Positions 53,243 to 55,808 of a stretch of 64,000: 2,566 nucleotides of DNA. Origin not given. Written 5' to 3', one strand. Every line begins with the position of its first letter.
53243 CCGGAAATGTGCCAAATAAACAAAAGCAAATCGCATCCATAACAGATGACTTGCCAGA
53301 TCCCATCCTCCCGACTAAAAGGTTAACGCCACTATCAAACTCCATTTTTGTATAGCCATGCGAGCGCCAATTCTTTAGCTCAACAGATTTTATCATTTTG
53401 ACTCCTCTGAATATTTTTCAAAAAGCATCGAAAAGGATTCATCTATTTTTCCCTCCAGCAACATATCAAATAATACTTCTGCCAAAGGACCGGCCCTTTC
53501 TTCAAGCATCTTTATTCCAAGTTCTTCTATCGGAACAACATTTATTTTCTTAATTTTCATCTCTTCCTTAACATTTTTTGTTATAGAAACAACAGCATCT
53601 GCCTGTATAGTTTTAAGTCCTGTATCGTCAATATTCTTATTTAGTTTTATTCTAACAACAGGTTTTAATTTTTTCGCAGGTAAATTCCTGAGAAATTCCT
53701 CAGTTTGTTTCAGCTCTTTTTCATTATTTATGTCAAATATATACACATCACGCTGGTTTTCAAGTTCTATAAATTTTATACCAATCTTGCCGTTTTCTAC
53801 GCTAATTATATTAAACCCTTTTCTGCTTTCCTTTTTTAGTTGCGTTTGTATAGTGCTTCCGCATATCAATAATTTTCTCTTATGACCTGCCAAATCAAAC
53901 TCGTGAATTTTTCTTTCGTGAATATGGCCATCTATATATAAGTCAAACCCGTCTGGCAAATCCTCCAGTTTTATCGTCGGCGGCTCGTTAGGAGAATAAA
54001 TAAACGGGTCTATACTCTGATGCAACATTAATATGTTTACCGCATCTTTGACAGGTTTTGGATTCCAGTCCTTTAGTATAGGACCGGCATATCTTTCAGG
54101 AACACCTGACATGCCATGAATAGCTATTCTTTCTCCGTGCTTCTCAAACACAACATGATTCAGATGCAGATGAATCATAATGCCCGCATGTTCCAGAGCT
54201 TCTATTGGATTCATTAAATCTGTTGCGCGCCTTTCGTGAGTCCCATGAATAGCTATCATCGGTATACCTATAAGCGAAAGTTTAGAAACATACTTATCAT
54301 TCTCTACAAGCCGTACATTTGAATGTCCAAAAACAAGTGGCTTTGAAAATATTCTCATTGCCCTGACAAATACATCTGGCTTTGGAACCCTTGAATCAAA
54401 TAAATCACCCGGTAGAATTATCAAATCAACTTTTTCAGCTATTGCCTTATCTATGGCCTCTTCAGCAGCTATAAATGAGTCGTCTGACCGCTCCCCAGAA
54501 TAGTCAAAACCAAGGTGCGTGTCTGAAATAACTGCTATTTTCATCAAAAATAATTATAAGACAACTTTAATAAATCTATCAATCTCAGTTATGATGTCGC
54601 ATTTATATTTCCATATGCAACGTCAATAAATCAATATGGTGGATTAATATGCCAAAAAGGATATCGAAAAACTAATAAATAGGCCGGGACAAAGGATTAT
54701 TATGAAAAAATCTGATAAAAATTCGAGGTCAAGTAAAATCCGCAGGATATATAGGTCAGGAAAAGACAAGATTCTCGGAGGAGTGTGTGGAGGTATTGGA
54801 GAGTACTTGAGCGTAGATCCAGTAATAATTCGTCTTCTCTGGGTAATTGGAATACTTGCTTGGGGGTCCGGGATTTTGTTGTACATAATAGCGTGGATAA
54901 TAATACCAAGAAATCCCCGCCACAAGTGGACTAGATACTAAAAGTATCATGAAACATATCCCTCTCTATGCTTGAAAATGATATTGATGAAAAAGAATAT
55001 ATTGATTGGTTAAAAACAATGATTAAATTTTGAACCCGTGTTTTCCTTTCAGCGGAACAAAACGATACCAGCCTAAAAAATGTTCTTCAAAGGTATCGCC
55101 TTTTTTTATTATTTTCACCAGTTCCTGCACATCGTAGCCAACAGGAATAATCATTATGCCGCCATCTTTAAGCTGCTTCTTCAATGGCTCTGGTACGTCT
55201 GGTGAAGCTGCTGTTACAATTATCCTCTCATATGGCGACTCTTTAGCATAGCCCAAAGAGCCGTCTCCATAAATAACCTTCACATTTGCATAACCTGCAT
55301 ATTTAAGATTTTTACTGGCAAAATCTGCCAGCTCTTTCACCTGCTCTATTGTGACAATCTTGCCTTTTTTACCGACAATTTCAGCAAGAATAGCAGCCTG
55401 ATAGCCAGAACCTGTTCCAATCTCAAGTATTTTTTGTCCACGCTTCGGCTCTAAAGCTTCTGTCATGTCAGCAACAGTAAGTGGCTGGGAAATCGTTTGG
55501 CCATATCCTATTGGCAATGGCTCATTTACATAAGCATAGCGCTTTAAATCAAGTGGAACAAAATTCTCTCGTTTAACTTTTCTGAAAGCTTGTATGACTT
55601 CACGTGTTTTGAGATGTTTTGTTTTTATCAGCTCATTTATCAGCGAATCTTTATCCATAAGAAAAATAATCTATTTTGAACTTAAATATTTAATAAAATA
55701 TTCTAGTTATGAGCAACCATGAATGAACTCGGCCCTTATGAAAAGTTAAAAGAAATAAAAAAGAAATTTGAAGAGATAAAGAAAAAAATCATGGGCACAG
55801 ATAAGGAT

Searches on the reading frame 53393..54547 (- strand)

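Call 17: search_protein_families(library=pfam, proteins=[window:53393-54547:-])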
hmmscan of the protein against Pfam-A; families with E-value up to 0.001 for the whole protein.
window:53393-54547:- (384 aa): 2 families
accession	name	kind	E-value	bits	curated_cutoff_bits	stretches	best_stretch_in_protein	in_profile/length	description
PF00149.33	Metallophos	-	6.4e-13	50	21.5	1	2-211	1-190/191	Calcineurin-like phosphoesterase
PF12850.12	Metallophos_2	-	3e-08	34.2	27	1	2-126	1-60/154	Calcineurin-like phosphoesterase superfamily domain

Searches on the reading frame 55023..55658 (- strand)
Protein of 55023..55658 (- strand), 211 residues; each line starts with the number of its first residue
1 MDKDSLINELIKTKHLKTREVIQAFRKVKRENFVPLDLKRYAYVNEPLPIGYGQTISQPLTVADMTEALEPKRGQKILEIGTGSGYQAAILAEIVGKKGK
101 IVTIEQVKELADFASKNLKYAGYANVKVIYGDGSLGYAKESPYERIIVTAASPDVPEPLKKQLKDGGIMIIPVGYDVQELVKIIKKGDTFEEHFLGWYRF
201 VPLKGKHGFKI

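Call 30: search_protein_families(library=pfam, proteins=[window:55023-55658:-])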
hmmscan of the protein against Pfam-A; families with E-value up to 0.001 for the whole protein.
window:55023-55658:- (211 aa): 8 families
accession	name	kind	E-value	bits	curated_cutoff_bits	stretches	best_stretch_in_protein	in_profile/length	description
PF01135.25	PCMT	-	6.8e-68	229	20.3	1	3-206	3-208/210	Protein-L-isoaspartate(D-aspartate) O-methyltransferase (PCMT)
PF13847.12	Methyltransf_31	-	2.2e-09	37.6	27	1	72-189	2-127/145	Methyltransferase domain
PF00398.26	RrnaAD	-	8.1e-08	32.1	24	1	58-133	15-85/263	Ribosomal RNA adenine dimethylase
PF01596.23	Methyltransf_3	-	6.4e-06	26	22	1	75-133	46-105/204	O-methyltransferase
PF01209.24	Ubie_methyltran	-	6.9e-06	26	20.1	1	67-134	41-108/233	ubiE/COQ5 methyltransferase family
PF13649.12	Methyltransf_25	-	5.3e-05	24.3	27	1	77-148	1-70/97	Methyltransferase domain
PF01189.24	Methyltr_RsmB-F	-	6.2e-05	23.2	27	1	68-148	3-85/199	16S rRNA methyltransferase RsmB/F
PF08704.16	GCD14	-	0.00026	21.2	26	1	62-124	29-91/247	tRNA methyltransferase complex GCD14 subunit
